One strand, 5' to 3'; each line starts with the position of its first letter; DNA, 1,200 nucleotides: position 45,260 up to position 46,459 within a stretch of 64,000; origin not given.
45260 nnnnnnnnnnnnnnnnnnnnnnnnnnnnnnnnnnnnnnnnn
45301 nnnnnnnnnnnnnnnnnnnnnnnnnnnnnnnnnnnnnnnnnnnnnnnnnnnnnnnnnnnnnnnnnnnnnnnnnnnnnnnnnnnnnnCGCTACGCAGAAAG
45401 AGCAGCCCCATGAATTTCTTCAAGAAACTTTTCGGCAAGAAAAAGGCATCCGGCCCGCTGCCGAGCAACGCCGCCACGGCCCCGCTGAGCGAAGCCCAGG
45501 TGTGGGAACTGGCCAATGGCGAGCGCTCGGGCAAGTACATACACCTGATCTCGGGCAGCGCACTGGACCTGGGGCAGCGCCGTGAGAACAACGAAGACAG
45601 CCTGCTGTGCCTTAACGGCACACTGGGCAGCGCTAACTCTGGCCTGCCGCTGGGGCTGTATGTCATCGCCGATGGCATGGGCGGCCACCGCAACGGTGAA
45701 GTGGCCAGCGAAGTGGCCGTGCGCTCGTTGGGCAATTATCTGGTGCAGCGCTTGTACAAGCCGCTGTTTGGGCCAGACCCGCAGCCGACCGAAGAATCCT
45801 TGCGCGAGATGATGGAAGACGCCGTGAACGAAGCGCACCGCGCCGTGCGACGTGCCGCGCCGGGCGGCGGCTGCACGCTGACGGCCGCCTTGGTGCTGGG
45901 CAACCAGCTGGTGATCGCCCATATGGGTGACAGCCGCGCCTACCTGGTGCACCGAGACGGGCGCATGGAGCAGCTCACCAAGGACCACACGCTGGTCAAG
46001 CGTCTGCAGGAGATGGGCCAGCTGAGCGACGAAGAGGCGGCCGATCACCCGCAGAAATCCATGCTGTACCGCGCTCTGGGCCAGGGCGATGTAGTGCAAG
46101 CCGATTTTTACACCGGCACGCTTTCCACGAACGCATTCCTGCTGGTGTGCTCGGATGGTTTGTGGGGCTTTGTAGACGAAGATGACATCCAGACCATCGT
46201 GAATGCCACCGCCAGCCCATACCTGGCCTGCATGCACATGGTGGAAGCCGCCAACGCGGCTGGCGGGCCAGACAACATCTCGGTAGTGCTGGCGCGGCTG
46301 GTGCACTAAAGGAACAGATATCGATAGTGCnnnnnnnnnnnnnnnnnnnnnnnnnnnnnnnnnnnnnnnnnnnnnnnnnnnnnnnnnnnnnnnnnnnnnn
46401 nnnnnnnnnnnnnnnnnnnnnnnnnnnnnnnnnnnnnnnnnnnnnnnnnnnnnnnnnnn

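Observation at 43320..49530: STK(PQQ propeller)-PP2C-J/vWA-ZnR/FHA-80aa-response regulator cluster: a TerY-P-like phospho-switch with a chaperone hook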

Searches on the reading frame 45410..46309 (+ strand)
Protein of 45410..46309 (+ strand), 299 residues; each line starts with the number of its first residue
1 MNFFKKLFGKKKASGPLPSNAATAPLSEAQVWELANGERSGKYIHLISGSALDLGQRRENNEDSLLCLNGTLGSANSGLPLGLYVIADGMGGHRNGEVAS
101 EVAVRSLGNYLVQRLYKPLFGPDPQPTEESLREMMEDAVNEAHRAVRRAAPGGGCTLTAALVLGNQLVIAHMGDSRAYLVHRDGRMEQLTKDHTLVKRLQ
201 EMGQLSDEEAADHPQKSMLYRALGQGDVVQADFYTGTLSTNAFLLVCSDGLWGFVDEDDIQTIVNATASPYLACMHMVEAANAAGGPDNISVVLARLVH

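Call 3: search_protein_families(library=pfam, proteins=[window:45410-46309:+], max_evalue=0.01)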
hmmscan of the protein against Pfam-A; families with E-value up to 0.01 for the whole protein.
window:45410-46309:+ (299 aa): 2 families
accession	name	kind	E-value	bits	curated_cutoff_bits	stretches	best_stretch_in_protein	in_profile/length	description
PF13672.11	PP2C_2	-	1.3e-17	64.5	24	1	75-265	20-189/209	Protein phosphatase 2C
PF00481.26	PP2C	-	5.7e-17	62.7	20.3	1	56-195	10-142/255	Protein phosphatase 2C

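Call 4: search_protein_families(library=ncbifam, proteins=[window:45410-46309:+], max_evalue=0.01)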
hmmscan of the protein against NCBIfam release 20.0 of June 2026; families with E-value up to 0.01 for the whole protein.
window:45410-46309:+ (299 aa): 2 families
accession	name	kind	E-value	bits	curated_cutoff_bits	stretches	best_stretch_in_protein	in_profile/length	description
NF033484.1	Stp1_PP2C_phos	equivalog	1.2e-63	214.8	230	1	53-295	3-231/232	Stp1/IreP family PP2C-type Ser/Thr phosphatase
NF011149.0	PRK14559.1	equivalog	2e-33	116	374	1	44-297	370-631/642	serine/threonine phosphatase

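Call 14: search_protein_families(library=padloc, proteins=[window:45410-46309:+], max_evalue=0.01)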
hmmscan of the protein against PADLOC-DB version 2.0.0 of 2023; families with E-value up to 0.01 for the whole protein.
window:45410-46309:+ (299 aa): 2 families
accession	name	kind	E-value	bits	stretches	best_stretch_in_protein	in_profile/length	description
PDLC04518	PDC-M21C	-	8.9e-17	59.1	1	81-267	30-202/243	-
PDLC04519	PDC-M21C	-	3.5e-05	21.5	1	167-262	103-192/224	-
